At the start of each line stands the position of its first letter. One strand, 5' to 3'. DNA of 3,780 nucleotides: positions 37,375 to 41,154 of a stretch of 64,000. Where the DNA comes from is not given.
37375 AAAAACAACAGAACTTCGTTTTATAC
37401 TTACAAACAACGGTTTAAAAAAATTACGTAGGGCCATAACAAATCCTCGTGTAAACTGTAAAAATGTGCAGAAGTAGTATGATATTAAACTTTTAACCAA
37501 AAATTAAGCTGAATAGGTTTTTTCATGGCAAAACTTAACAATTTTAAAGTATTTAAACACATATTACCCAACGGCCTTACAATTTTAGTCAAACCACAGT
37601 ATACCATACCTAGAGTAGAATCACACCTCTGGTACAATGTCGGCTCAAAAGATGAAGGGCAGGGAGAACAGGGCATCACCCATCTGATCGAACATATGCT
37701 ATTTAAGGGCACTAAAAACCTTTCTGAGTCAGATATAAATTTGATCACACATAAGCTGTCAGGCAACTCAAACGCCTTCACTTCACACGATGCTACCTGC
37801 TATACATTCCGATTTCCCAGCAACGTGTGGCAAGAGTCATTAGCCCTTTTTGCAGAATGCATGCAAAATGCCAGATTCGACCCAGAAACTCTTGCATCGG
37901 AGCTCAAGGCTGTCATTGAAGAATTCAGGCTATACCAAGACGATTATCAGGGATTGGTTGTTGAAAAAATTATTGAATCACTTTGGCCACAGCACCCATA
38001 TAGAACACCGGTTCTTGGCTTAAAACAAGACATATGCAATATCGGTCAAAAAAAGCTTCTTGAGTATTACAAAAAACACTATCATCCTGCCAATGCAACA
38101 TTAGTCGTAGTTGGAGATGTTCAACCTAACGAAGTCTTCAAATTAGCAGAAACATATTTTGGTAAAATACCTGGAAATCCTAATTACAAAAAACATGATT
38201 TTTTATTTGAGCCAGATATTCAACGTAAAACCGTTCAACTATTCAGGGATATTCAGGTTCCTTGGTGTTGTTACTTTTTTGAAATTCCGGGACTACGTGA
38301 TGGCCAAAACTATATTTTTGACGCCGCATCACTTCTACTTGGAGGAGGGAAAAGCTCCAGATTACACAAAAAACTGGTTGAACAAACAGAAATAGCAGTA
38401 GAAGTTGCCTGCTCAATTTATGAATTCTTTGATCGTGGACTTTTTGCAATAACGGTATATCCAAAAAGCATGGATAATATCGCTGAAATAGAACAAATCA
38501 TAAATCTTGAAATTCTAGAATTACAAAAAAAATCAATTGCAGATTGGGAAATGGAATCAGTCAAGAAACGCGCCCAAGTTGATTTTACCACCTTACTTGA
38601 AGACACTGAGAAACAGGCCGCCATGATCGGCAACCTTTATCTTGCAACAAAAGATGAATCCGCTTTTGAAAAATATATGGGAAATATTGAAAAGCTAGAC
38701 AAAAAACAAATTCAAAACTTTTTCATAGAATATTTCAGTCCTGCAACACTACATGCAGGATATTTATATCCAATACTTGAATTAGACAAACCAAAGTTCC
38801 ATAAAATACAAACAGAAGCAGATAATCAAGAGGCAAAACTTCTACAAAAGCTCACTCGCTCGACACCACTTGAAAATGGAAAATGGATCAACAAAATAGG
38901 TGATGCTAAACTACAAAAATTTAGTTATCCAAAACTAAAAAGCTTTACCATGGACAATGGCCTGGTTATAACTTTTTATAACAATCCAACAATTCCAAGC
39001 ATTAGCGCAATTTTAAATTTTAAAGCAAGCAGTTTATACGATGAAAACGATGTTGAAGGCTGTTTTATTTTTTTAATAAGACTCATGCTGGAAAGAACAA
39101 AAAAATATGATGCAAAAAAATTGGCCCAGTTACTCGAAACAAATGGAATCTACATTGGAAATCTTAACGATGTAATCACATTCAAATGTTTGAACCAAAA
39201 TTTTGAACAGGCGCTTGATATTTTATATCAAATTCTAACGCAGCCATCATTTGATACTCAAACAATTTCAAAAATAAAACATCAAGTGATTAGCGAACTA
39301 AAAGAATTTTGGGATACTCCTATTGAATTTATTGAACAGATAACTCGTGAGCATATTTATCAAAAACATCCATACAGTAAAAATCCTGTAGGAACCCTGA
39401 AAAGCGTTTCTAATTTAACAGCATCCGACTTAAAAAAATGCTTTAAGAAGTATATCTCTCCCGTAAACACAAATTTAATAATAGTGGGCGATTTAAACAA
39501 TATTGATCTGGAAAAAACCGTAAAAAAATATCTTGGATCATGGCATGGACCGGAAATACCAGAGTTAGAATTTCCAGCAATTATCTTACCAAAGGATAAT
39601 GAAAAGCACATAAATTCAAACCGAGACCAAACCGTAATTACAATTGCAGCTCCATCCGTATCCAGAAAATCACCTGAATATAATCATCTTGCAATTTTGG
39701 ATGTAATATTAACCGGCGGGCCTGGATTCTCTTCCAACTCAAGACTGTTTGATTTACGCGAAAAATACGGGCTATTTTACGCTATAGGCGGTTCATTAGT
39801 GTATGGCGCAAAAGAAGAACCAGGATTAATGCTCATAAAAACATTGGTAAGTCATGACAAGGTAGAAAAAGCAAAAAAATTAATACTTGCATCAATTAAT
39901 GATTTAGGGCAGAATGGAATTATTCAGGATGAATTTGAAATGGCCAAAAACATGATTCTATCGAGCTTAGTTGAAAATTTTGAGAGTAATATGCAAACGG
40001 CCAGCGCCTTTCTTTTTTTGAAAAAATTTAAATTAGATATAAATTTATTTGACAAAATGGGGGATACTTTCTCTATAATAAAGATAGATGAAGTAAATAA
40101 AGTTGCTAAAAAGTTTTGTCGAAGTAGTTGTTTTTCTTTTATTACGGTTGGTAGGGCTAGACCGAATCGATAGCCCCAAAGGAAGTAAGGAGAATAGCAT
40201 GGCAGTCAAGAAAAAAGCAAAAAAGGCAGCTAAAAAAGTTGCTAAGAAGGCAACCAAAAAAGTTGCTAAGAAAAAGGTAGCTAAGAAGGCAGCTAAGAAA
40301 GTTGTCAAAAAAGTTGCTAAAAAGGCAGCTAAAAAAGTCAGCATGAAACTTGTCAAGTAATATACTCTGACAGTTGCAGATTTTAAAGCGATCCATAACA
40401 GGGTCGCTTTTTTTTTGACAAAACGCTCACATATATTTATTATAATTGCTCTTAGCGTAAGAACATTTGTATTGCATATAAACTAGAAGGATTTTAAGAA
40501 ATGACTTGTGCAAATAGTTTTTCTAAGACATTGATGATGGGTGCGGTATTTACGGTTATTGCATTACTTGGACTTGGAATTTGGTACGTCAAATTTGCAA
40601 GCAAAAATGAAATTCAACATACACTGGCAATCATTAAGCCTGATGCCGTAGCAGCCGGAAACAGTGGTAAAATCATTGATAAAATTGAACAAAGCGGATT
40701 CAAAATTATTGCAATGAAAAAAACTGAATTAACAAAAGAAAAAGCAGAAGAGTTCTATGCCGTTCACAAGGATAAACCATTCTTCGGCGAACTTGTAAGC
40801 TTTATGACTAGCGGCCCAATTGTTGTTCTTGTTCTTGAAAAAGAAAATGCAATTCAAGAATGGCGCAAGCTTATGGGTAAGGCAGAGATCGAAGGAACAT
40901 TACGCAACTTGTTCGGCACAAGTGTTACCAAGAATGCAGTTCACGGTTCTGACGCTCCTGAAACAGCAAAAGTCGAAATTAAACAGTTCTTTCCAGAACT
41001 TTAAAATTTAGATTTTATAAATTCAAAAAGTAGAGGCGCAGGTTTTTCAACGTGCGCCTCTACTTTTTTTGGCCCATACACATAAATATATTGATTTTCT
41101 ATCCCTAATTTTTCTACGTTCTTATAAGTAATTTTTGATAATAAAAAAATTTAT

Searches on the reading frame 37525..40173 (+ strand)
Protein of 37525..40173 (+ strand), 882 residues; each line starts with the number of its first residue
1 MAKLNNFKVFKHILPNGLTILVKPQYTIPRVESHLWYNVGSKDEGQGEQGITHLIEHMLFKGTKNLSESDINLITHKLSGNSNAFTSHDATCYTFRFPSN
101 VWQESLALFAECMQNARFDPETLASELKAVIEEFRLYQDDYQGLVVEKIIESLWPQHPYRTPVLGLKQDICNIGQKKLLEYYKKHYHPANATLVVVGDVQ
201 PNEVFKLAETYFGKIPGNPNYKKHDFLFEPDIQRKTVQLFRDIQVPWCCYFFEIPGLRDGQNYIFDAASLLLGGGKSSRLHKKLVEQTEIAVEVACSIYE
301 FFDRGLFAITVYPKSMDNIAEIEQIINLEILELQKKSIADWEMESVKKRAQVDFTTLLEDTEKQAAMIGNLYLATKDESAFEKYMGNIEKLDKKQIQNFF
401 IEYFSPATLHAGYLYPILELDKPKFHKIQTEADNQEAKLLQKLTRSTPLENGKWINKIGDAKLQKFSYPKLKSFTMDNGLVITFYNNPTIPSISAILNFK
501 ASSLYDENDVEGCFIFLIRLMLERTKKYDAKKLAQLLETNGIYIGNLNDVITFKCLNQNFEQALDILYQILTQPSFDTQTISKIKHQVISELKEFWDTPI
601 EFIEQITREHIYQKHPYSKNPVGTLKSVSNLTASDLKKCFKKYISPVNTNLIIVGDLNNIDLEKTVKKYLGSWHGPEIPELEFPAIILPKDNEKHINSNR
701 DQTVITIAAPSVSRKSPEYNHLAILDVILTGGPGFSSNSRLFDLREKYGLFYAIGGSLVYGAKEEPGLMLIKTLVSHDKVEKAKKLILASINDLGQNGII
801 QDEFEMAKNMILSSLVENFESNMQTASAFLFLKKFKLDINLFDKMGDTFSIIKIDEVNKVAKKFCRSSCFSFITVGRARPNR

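Call 62: find_related_loci(query=window:37525-40173:+, collection=metagenome_contigs, flank=10000)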
Query window:37525-40173:+ (882 aa) in metagenome_contigs; peptide patterns used: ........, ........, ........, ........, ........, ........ (x = any residue, [..] = any of these).
155 stretches matched a pattern; 3 encode a relative of the query (tblastn E <= 1e-3); 3 distinct loci.
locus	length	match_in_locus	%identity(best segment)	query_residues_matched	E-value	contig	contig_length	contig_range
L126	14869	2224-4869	93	1-882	0e+0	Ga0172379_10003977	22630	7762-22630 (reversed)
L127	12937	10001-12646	93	1-882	0e+0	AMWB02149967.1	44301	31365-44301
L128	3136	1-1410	91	14-882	0e+0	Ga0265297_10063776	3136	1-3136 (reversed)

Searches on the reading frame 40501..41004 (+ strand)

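Call 8: search_protein_families(library=pfam, proteins=[window:40501-41004:+], max_evalue=0.01)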
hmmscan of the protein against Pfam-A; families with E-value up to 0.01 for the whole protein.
window:40501-41004:+ (167 aa): 1 family
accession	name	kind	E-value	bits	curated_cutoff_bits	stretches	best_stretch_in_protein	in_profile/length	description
PF00334.24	NDK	-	7.8e-50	168.7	27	1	39-166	1-132/135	Nucleoside diphosphate kinase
